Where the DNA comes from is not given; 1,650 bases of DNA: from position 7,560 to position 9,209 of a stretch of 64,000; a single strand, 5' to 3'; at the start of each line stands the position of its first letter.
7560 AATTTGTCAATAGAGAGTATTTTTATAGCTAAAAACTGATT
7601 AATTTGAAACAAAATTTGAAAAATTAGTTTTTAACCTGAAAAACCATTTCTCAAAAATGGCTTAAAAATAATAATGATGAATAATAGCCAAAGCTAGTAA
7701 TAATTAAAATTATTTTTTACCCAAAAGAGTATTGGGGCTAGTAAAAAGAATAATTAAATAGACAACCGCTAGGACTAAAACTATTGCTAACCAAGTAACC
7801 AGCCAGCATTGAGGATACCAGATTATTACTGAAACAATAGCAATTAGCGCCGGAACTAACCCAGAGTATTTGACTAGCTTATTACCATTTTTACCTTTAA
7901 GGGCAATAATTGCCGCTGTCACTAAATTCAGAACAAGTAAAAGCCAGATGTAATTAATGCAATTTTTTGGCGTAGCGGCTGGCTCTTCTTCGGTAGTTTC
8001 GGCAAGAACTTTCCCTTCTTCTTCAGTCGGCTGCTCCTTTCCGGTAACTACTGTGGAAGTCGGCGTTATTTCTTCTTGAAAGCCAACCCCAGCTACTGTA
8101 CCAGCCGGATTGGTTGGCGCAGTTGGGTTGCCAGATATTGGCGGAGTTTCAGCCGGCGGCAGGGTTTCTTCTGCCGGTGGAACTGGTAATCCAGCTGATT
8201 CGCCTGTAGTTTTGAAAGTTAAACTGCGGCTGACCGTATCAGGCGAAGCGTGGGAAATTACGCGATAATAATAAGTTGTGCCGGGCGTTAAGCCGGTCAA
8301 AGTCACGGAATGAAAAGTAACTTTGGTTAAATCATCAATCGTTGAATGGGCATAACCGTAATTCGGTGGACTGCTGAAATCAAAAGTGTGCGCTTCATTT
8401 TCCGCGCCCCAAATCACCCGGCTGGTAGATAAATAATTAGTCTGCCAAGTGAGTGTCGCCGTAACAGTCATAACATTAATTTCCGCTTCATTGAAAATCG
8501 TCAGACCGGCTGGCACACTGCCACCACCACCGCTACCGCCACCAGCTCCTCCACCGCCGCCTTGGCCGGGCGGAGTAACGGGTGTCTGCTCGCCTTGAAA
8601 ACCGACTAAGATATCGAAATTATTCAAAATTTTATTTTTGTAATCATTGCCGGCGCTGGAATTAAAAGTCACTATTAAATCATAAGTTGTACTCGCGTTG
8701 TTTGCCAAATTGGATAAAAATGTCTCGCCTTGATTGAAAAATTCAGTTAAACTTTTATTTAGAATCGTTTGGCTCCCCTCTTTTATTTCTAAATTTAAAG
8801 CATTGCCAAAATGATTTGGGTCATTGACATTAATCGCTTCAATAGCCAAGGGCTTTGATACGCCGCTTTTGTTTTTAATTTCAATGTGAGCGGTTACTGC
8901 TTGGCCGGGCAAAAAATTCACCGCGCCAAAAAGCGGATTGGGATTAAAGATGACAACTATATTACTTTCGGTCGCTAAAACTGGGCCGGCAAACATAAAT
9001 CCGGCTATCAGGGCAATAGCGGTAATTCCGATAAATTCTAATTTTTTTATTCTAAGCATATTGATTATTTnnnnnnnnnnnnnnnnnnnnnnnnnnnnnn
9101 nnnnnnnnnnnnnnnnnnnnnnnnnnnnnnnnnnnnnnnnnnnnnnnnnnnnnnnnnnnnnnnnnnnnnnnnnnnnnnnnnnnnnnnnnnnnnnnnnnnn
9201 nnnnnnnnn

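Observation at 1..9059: Three large surface proteins share a near-identical C-terminal cassette ending in a two-helix anchor with a YPQCWL motif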

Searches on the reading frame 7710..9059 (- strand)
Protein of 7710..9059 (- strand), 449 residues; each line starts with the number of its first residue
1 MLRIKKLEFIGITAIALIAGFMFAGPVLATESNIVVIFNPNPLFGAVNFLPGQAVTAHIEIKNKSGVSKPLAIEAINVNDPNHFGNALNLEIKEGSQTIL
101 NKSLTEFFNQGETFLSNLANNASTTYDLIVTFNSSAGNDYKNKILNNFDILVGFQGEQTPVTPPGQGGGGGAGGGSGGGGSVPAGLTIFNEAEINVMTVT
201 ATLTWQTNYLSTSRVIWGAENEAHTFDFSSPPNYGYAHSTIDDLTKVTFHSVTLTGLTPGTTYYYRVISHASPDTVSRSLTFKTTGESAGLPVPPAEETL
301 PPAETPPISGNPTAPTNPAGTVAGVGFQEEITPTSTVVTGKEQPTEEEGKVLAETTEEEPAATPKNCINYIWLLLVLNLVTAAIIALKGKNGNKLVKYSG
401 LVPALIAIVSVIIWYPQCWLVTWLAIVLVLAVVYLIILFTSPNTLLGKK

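Call 6: search_protein_families(library=pfam, proteins=[window:7710-9059:-], max_evalue=0.01)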
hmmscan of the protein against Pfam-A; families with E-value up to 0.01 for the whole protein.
window:7710-9059:- (449 aa): 2 families
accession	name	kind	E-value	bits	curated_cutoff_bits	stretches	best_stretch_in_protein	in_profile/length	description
PF16656.11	Pur_ac_phosph_N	-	3.7e-10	40.7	30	1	200-284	14-93/93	Purple acid Phosphatase, N-terminal domain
PF25059.1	FN3_DSCAM-DSCAML_C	-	0.0034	18.1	39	0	250-294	45-88/89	DSCAM/DSCAML C-terminal Fn3-like domain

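Call 7: search_protein_families(library=ncbifam, proteins=[window:7710-9059:-], max_evalue=0.01)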
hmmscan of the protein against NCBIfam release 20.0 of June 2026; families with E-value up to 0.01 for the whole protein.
window:7710-9059:- (449 aa): 0 families

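Call 17: find_encoding_contigs(protein=window:7710-9059:-, flank=10000, max_places=6)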
Protein window:7710-9059:- (449 aa): 2 contigs read that carry it; 2 places shown.
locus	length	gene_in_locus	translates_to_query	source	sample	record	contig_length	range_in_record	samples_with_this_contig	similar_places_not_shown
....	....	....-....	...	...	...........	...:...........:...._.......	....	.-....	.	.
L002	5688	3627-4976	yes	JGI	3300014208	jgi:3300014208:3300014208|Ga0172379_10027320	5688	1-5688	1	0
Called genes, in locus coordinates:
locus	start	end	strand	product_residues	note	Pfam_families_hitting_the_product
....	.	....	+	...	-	?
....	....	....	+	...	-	-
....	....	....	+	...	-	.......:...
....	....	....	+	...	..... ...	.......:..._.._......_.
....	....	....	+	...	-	?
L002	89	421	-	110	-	-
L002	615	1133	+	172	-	-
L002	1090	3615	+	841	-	PF00932:LTD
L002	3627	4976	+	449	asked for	PF16656:Pur_ac_phosph_N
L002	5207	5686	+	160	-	?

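Call 31: list_cluster_members(proteins=[window:7710-9059:-, window:1261-7479:-, window:20305-21903:-, window:11553-12071:-, P0009, P0003, P0040, P0012])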
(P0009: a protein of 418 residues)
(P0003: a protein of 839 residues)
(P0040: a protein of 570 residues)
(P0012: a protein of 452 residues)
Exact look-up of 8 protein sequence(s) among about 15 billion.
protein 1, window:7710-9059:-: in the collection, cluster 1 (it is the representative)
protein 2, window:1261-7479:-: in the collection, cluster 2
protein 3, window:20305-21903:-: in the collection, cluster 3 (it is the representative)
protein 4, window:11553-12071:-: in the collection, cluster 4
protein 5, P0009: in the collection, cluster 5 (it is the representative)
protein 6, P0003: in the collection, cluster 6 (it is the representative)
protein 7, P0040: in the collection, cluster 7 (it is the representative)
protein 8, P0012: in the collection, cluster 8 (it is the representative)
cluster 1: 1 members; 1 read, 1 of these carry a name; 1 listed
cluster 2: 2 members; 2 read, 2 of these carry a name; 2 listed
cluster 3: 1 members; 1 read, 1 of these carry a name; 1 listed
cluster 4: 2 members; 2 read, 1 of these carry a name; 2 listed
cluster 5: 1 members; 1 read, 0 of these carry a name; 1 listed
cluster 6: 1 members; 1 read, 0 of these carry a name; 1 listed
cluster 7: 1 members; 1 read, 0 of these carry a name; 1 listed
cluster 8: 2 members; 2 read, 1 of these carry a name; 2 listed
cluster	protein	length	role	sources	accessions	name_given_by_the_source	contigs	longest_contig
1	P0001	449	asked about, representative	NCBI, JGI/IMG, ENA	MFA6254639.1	MAG: fibronectin type III domain-containing protein [Patescibacteria group bacterium] | hypothetical protein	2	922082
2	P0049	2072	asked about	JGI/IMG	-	fibro-slime domain-containing protein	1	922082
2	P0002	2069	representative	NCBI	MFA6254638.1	MAG: VWA domain-containing protein [Patescibacteria group bacterium]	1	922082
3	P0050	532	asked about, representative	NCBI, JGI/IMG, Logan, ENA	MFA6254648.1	MAG: DNA polymerase III subunit gamma/tau [Patescibacteria group bacterium] | DNA polymerase-3 subunit gamma/tau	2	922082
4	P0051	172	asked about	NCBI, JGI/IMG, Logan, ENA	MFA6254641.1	MAG: signal peptidase I [Patescibacteria group bacterium] | signal peptidase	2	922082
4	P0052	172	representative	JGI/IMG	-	-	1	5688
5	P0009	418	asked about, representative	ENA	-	-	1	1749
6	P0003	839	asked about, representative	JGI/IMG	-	-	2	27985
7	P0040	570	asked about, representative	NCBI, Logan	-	-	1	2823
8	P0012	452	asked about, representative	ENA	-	-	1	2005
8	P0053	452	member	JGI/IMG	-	hypothetical protein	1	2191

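Call 60: search_solved_structures(query=window:7710-9059:-, max_evalue=1)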
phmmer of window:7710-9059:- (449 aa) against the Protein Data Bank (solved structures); distinct sequences matched with E-value up to 1: 156 (the best 60 are shown).
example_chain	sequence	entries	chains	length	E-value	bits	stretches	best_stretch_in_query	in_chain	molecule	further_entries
9dbd_A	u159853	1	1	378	6.6e-06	28.4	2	165-233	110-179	Tet4 Variant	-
9dbf_A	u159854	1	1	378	7.3e-06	28.3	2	165-233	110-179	Tet4 Variant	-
3fku_X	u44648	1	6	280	0.00035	22.7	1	156-262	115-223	Neutralizing antibody F10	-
6njl_I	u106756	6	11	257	0.00087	21.4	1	148-183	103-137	11B8 scFv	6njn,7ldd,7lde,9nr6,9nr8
7rk2_C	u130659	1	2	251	0.001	21.2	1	141-182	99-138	scFv 2D9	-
6dzt_M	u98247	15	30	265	0.0011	21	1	140-188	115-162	scFv | Single-chain variable fragment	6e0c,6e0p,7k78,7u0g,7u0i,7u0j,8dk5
9tay_Z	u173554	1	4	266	0.0011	21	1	140-188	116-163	scFv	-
4f9p_D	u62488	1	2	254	0.0012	20.9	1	153-190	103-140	103.2 anti-BTN3A1 antibody fragment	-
9d7y_A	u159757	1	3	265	0.0021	20.2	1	115-189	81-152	scFv corresponding to human autoantibody b96.11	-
8ia6_A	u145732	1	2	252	0.0023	20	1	132-191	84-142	scFv antibody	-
3tf7_C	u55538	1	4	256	0.0031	19.6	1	155-243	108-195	42F3 Mut7 scFv (42F3 alpha chain, linker, 42F3 beta chain)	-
5yd3_A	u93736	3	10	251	0.0033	19.5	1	145-190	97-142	scFv 4B08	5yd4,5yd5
5yy4_A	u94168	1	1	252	0.0033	19.5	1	145-190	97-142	scFv 4B08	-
9mgb_a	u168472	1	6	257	0.0033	19.5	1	154-188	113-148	CL33 scFv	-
3umt_A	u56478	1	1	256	0.0034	19.5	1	124-187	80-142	scFv heavy chain and light chain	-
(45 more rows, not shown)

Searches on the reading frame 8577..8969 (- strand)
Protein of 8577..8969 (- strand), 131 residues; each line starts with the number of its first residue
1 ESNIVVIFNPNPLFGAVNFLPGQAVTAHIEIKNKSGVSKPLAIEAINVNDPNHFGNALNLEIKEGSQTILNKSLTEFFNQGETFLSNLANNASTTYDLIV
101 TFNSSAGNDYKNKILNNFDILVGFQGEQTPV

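Call 65: predict_structure(alignment_id=A5)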
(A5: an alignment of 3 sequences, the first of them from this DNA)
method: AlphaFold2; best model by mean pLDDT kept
length: 131 residues; sequences in the alignment: 3
mean_pLDDT: 81.5   pTM: 0.79
mean pLDDT of the five models: 81.5, 81.1, 80.1, 77.6, 75.7
residues with pLDDT >= 90: 42; 70-90: 61; 50-70: 25; < 50: 3
segments of 3 or more residues with pLDDT < 50: 129-131
pLDDT, mean of each block of 10 residues (from residue 1): 81 64 83 89 88 81 95 90 91 93 69 67 72 37
secondary structure, 60 per line:
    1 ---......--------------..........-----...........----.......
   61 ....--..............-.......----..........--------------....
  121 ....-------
elements in order: E4-9 E24-33 E39-49 H54-57 E58-64 E67-73 H74-80 E82-88 E93-102 E117-124
